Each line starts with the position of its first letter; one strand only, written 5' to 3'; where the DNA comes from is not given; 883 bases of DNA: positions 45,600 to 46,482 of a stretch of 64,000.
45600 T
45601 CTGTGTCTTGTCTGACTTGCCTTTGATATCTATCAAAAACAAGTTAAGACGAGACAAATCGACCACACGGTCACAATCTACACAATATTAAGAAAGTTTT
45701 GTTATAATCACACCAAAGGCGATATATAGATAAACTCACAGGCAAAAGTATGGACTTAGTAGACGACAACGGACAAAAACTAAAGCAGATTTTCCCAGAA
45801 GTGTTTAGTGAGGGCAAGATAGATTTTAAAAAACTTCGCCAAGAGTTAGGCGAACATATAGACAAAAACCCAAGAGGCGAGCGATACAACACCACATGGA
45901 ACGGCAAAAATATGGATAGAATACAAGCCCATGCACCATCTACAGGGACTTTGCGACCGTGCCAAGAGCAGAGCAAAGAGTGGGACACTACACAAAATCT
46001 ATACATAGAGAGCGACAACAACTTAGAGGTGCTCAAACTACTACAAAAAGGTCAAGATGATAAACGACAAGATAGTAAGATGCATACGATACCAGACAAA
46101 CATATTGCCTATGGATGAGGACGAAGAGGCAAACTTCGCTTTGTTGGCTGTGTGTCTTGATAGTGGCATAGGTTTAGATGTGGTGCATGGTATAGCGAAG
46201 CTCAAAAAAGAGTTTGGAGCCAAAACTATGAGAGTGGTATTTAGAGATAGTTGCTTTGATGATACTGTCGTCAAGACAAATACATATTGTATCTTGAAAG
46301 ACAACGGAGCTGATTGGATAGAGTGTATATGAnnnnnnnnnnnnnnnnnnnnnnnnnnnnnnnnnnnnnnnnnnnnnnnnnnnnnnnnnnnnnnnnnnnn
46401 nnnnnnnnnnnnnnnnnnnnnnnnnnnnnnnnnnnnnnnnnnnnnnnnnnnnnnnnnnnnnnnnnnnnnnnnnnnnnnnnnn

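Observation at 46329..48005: Intact stand-alone reverse transcriptase inserted at the mod-res junction of a dead type III R-M operon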

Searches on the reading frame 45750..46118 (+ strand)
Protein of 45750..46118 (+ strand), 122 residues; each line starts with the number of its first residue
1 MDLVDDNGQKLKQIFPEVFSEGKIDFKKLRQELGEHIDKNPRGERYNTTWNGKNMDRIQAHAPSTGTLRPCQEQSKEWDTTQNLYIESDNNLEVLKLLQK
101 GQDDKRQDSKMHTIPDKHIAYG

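Call 3: search_protein_families(library=pfam, proteins=[window:45750-46118:+], max_evalue=0.1)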
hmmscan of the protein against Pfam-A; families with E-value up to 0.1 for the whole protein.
window:45750-46118:+ (122 aa): 1 family
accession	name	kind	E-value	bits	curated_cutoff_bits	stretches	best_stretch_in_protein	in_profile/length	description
PF21733.3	Death_3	-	0.0096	16.4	27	1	5-59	6-60/106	Death domain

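Call 4: search_protein_families(library=padloc, proteins=[window:45750-46118:+], max_evalue=0.1)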
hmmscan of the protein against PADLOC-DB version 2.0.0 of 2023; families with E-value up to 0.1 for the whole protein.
window:45750-46118:+ (122 aa): 2 families
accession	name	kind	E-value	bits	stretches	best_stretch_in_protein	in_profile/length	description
PDLC03634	MTase_III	-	1.9e-32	110.9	1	1-100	10-111/621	Type III methyltransferase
PDLC03637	MTase_III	-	1.7e-21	74.5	1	7-103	50-141/513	Type III methyltransferase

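Call 5: search_protein_families(library=ncbifam, proteins=[window:45750-46118:+], max_evalue=0.1)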
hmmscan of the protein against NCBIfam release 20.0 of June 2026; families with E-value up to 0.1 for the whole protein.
window:45750-46118:+ (122 aa): 0 families

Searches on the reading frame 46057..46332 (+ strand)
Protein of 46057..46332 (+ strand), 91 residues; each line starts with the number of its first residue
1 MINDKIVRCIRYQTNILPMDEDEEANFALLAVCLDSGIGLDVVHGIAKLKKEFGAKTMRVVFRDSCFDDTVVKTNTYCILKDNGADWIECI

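Call 3: search_protein_families(library=pfam, proteins=[window:46057-46332:+], max_evalue=0.1)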
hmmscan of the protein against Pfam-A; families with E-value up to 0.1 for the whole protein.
window:46057-46332:+ (91 aa): 1 family
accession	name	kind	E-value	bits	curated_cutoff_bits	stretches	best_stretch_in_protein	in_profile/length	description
PF12364.13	DUF3648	-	0.059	14.1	20.6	1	44-78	40-74/141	Protein of unknown function (DUF3648)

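Call 4: search_protein_families(library=padloc, proteins=[window:46057-46332:+], max_evalue=0.1)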
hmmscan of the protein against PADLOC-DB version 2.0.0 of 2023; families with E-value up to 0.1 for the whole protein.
window:46057-46332:+ (91 aa): 1 family
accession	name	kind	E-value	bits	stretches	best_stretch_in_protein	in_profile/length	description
PDLC03634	MTase_III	-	0.00048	17.1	1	28-90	564-620/621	Type III methyltransferase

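Call 5: search_protein_families(library=ncbifam, proteins=[window:46057-46332:+], max_evalue=0.1)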
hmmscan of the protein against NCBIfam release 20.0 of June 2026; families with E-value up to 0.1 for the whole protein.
window:46057-46332:+ (91 aa): 0 families
